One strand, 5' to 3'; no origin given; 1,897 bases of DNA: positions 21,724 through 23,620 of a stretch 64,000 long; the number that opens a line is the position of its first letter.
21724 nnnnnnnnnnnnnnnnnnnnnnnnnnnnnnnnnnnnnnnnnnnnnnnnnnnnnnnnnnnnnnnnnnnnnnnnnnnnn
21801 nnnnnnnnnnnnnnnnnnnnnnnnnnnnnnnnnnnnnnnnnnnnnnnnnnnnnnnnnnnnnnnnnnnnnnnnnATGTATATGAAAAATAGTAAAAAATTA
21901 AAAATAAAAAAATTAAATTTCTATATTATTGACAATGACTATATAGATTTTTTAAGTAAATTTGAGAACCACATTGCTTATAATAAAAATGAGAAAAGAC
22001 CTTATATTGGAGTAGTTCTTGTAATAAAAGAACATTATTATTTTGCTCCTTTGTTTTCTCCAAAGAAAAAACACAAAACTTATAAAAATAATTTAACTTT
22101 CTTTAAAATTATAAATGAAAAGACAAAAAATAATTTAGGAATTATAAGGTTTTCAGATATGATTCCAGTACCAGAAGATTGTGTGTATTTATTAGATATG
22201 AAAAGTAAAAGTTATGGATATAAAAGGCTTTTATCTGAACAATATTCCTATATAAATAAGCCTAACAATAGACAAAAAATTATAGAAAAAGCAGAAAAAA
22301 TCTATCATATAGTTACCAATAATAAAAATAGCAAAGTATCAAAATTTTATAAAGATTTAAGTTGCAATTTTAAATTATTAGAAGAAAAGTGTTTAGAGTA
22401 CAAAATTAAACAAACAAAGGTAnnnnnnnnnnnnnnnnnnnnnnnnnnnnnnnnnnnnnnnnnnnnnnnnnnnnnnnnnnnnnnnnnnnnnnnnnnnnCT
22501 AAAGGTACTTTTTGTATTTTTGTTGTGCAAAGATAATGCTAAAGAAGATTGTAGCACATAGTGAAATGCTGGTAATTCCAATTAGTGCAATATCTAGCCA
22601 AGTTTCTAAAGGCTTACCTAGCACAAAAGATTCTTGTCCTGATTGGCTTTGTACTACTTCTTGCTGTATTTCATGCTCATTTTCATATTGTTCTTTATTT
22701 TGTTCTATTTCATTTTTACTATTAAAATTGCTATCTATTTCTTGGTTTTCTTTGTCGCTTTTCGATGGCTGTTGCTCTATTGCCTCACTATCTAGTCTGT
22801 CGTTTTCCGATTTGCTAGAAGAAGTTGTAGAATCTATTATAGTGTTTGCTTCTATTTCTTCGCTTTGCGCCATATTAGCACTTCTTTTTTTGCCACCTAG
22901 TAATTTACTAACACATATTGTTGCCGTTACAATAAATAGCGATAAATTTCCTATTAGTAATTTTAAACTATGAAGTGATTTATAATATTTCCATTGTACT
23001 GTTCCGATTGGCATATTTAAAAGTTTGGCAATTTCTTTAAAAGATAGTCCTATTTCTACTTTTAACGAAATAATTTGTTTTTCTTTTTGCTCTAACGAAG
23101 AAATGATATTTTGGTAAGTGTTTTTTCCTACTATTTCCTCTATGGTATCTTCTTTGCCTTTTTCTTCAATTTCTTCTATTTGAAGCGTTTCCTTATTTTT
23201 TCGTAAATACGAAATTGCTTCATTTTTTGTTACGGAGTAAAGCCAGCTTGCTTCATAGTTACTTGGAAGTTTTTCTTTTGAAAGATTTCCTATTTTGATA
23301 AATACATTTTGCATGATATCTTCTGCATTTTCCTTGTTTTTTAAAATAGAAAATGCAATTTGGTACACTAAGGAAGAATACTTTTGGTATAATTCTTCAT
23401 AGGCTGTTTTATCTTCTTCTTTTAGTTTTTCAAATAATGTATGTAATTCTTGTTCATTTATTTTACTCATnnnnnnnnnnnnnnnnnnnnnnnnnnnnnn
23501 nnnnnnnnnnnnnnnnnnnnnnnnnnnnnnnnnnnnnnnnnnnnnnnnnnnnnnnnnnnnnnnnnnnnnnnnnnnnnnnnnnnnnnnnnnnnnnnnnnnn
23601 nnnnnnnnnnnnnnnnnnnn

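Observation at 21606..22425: Complete type III toxin-antitoxin (ToxIN/AbiQ-like) locus with long, divergent RNA repeats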

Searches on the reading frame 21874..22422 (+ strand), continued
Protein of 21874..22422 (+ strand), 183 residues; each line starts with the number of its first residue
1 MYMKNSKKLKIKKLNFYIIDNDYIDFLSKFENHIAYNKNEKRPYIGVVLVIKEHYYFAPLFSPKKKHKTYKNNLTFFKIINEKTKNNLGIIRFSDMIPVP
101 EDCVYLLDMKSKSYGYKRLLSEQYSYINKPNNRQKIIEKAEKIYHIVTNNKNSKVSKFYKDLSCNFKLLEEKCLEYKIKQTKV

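Call 39: get_annotated_region(hit=H38, flank=450)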
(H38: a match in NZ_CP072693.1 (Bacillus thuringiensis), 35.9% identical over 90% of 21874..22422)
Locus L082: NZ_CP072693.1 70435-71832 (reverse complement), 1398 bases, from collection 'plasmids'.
description: Bacillus thuringiensis strain IMBL-B9 plasmid pKBT142, complete sequence
organism: Bacillus thuringiensis (NCBI taxid 1428)
taxonomy: Bacteria; Bacillota; Bacilli; Bacillales; Bacillaceae; Bacillus; Bacillus thuringiensis
host: -; source: whole organism; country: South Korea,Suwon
typing (MOB-suite, as given by PLSDB): conjugative; replicon rep_cluster_163,rep_cluster_1721; relaxase MOBP; mating-pair formation MPF_T
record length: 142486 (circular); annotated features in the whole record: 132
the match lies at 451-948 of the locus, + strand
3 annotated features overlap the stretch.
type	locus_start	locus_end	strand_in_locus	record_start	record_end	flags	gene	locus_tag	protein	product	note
CDS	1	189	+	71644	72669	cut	-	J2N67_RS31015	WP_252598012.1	DUF3991 and TOPRIM domain-containing protein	GO:0006260 - DNA replication [Evidence IEA]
CDS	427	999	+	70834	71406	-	-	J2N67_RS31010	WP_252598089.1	type III toxin-antitoxin system ToxN/AbiQ family toxin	-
CDS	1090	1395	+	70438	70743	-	-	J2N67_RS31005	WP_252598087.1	hypothetical protein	-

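Call 40: get_annotated_region(hit=H1, flank=450)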
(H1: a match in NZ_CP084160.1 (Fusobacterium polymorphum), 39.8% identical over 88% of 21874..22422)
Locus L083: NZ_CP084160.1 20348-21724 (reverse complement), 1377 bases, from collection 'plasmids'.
description: Fusobacterium polymorphum strain KCOM1330 plasmid pKKCOM1330A, complete sequence
organism: Fusobacterium polymorphum (NCBI taxid 76857)
taxonomy: Bacteria; Fusobacteriota; Fusobacteriia; Fusobacteriales; Fusobacteriaceae; Fusobacterium; Fusobacterium polymorphum
host: -; source: Homo sapiens,Oral cavity; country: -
typing (MOB-suite, as given by PLSDB): non-mobilizable
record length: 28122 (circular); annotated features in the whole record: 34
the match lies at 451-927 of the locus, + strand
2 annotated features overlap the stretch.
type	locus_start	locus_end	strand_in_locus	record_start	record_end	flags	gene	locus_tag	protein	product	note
CDS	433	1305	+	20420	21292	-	-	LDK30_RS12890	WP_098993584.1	type III toxin-antitoxin system ToxN/AbiQ family toxin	-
CDS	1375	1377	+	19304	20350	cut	-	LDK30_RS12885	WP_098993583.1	HNH endonuclease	-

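Call 41: get_annotated_region(hit=H2, flank=450)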
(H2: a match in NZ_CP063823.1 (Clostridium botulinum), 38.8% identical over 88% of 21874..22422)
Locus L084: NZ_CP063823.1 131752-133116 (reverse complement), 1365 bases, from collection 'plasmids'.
description: Clostridium botulinum strain 1873 plasmid p1, complete sequence
organism: Clostridium botulinum (NCBI taxid 1491)
taxonomy: Bacteria; Bacillota; Clostridia; Eubacteriales; Clostridiaceae; Clostridium; Clostridium botulinum
host: -; source: Ham; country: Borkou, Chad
typing (MOB-suite, as given by PLSDB): non-mobilizable
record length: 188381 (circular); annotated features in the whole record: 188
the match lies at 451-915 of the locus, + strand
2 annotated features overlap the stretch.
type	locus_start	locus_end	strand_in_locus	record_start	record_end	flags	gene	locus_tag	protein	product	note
CDS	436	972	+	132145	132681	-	-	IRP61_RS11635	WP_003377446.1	type III toxin-antitoxin system ToxN/AbiQ family toxin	-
CDS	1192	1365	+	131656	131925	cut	-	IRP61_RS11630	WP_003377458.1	hypothetical protein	-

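Call 56: find_related_loci(query=A1, collection=viral_contigs, flank=1500)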
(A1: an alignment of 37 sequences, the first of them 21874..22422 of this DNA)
Query A1 (183 aa) in viral_contigs; peptide patterns used: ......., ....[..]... (x = any residue, [..] = any of these).
34 stretches matched a pattern, but none encodes a relative of the query by tblastn (E <= 1e-3).

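Call 72: predict_structure(alignment_id=A1)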
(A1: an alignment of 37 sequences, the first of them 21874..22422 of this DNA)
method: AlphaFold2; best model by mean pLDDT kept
length: 183 residues; sequences in the alignment: 37
mean_pLDDT: 83.8   pTM: 0.83
mean pLDDT of the five models: 83.8, 81.7, 81.0, 50.5, 49.3
residues with pLDDT >= 90: 94; 70-90: 54; 50-70: 28; < 50: 7
segments of 3 or more residues with pLDDT < 50: 1-6
pLDDT, mean of each block of 10 residues (from residue 1): 45 87 86 58 82 91 64 84 91 92 88 90 96 95 93 89 91 90 69
secondary structure, 60 per line:
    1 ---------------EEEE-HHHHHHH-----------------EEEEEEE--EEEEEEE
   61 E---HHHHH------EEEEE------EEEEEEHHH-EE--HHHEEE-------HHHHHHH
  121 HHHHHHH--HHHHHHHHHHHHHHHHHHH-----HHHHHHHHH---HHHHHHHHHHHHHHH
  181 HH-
elements in order: E16-19 H21-27 E45-51 E54-61 H65-69 E76-80 E87-92 E104-106 H114-127 H130-148 H154-162 H166-182

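Call 76: fold_search(model_id=the predicted structure, library=pdb)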
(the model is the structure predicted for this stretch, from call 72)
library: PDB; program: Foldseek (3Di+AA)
matches with E <= 10: 158; with E <= 0.001: 4
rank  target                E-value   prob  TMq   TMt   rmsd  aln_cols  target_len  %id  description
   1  4ato_A                2.1e-13  1.00  0.76  0.82   2.8       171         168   33  New insights into the mechanism of bacterial Type III toxin-antitoxin systems: selective toxin inhibition by a non-cod (released 2012-12-26)
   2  2xd0_A                9.7e-10  1.00  0.72  0.81   2.9       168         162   33  A processed non-coding RNA regulates a bacterial antiviral system (released 2011-01-12)
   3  4glk                  1.2e-09  1.00  0.76  0.84   2.6       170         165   29  Structure and activity of AbiQ, a lactococcal anti-phage endoribonuclease belonging to the type-III toxin-antitoxin syst (released 2013-01-16)
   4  7d8o_A                3.2e-09  1.00  0.72  0.80   3.0       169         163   30  Crystal structure of E. coli ToxIN type III toxin-antitoxin complex (released 2022-01-05)
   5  9g7k_A                1.4e-02  0.85  0.26  0.37   9.5       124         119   10  Staphylococcus aureus MazF in complex with Nanobody 12 (released 2024-07-31)
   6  4mzp_B                1.8e-02  0.82  0.26  0.38   9.4       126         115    8  MazF from S. aureus crystal form III, C2221, 2.7 A (released 2014-05-21)
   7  4mzp_A                1.9e-02  0.85  0.27  0.39   9.4       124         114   10  MazF from S. aureus crystal form III, C2221, 2.7 A (released 2014-05-21)
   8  4mzp_C                2.3e-02  0.77  0.26  0.38   9.3       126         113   10  MazF from S. aureus crystal form III, C2221, 2.7 A (released 2014-05-21)
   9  9g7k_B                2.5e-02  0.80  0.27  0.37   9.4       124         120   10  Staphylococcus aureus MazF in complex with Nanobody 12 (released 2024-07-31)
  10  4hke_A                2.5e-02  0.72  0.26  0.37   9.4       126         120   11  Crystal Structure of MoxT of Bacillus anthracis (released 2013-11-13)
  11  4mzp_E                3.0e-02  0.75  0.25  0.38   9.9       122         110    9  MazF from S. aureus crystal form III, C2221, 2.7 A (released 2014-05-21)
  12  9g7k_E                3.1e-02  0.75  0.27  0.39   9.3       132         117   10  Staphylococcus aureus MazF in complex with Nanobody 12 (released 2024-07-31)
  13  7bxy                  3.3e-02  0.75  0.26  0.38   9.5       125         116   12  mRNA interferase from Bacillus cereus (released 2021-04-28)
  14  1ne8                  3.3e-02  0.66  0.26  0.37   9.4       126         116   11  YDCE protein from Bacillus subtilis (released 2003-01-14)
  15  4mzm_A                3.8e-02  0.69  0.26  0.37   9.5       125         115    9  MazF from S. aureus crystal form I, P212121, 2.1 A (released 2014-05-28)
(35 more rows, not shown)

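Call 77: search_solved_structures(query=A1, max_evalue=0.001, show_alignments=4)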
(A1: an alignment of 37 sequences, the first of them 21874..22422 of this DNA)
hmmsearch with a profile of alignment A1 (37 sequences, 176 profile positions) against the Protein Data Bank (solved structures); distinct sequences matched with E-value up to 0.001: 4.
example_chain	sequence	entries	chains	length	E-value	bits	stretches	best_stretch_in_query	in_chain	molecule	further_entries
4ato_A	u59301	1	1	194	6e-26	94.8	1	13-175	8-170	TOXN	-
2xd0_A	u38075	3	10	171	1.6e-24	90.1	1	13-174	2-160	TOXN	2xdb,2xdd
7d8o_A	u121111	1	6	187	2.6e-22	83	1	12-174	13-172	Type III toxin-antitoxin system ToxN/AbiQ family toxin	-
4glk_A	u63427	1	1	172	1.3e-17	67.6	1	11-175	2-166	AbiQ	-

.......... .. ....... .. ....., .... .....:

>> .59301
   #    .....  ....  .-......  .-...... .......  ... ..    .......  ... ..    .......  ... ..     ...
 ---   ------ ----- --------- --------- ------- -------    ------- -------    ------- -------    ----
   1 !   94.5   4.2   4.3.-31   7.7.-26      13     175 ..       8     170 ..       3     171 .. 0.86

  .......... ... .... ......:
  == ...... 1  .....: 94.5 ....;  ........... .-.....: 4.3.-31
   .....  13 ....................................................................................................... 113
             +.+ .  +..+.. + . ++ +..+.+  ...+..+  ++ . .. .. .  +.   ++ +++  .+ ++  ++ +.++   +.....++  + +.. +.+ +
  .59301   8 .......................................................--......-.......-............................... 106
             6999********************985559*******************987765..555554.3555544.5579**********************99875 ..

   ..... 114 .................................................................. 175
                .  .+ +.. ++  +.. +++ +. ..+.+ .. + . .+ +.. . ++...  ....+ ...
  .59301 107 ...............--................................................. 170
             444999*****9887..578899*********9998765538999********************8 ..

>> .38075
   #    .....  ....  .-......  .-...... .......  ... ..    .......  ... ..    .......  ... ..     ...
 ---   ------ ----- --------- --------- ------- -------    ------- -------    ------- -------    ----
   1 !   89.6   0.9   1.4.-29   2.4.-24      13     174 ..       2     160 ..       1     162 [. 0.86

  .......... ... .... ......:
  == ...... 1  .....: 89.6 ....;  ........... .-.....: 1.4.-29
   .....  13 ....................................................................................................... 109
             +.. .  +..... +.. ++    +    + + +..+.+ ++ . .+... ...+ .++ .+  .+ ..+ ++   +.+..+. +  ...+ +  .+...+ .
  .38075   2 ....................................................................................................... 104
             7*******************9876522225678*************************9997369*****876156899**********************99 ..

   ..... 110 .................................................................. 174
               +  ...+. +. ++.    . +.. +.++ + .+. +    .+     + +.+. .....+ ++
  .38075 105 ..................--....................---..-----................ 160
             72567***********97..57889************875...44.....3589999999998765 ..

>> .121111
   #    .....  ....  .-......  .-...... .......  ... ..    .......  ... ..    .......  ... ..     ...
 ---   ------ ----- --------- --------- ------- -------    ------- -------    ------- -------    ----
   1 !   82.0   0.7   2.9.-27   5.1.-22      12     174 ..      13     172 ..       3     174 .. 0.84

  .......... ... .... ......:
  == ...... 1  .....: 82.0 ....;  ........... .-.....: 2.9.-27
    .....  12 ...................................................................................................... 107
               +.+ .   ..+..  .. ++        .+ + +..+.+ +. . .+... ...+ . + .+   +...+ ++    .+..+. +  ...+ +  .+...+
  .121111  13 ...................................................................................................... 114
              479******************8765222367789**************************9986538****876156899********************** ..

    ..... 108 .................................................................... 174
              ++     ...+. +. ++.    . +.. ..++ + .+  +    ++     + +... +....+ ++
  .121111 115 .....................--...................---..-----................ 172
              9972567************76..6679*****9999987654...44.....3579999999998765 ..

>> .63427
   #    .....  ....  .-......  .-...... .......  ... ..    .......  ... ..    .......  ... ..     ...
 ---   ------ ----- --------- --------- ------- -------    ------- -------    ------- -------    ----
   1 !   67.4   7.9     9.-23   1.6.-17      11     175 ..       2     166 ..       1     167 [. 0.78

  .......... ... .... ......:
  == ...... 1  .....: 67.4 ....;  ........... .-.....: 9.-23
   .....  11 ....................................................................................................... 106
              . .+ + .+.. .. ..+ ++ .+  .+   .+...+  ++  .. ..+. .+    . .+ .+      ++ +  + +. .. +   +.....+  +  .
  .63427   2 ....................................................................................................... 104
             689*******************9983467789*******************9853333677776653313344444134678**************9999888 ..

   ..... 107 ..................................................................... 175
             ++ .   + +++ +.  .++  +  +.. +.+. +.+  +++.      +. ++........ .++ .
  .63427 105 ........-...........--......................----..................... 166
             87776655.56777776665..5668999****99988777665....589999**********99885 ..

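Call 78: search_protein_families(library=ncbifam, proteins=[window:21880-22422:+], max_evalue=0.001)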
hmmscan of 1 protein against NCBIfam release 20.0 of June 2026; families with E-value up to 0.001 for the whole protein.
window:21880-22422:+ (181 aa): 0 families

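Call 79: search_dna_similar(query=window:21880-22422:+, collection=phages, mode=protein, max_rows=8)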
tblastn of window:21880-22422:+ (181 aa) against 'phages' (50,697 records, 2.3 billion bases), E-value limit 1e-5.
Records with a match: 6; places in all: 6; records where one place covers at least 80% of the query: 4.
Best place of each record, by identity: <60% 6.
By first word of the organism name: Clostridium 3; Clostridioides 2; Fusobacterium 1.
By host as written in the record: Clostridium botulinum type C strain C-Stockholm 2; - 1; Clostridium botulinum D str. 1873 1; Fusobacterium necrophorum subsp. necrophorum strain FN37 1; Clostridioides sp. ES-S-0107-01 1.
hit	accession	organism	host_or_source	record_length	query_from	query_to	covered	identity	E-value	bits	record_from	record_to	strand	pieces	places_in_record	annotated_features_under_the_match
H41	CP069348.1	Clostridioides phage pCD1602_4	water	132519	15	178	91%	38.6%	5e-24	103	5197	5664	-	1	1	record has no annotation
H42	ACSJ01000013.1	Clostridium phage D-1873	Clostridium botulinum D str. 1873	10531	15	175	89%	38.8%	3e-24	103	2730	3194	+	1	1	conserved hypothetical protein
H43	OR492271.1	Fusobacterium phage phiFN37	Fusobacterium necrophorum subsp. ...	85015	14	175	90%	33.9%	5e-11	66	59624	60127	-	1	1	type III toxin-antitoxin system ToxN/AbiQ family toxin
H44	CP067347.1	Clostridioides phage ES-S-0107-01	Clostridioides sp. ES-S-0107-01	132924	14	166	85%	35.6%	3e-7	55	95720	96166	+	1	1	record has no annotation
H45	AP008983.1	Clostridium phage c-st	Clostridium botulinum type C strain ...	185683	114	175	34%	48.4%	1e-6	54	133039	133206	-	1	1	none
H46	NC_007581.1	Clostridium phage c-st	Clostridium botulinum type C strain ...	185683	114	175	34%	48.4%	1e-6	54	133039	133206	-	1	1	none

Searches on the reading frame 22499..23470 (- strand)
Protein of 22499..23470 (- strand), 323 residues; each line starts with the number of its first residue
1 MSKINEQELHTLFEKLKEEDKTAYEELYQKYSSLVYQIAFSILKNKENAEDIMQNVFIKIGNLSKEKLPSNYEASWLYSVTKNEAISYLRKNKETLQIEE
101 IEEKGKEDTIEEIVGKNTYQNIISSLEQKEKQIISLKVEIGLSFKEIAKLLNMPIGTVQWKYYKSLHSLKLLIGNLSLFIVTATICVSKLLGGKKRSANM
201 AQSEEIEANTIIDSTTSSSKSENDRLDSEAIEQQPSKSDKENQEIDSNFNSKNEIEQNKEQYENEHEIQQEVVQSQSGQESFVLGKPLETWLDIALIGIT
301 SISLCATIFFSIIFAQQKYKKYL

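Call 48: search_protein_families(library=pfam, proteins=[window:22499-23470:-], max_evalue=0.001)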
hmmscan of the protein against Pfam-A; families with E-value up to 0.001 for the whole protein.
window:22499-23470:- (323 aa): 3 families
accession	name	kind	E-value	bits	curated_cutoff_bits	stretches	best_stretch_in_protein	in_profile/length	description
PF04542.20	Sigma70_r2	-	3.1e-11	43.3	24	1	27-93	1-69/71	Sigma-70 region 2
PF08281.18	Sigma70_r4_2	-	1.5e-08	34.6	25.7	1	119-159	4-44/54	Sigma-70, region 4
PF04545.22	Sigma70_r4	-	3.1e-05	23.8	24.1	1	123-167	2-46/50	Sigma-70, region 4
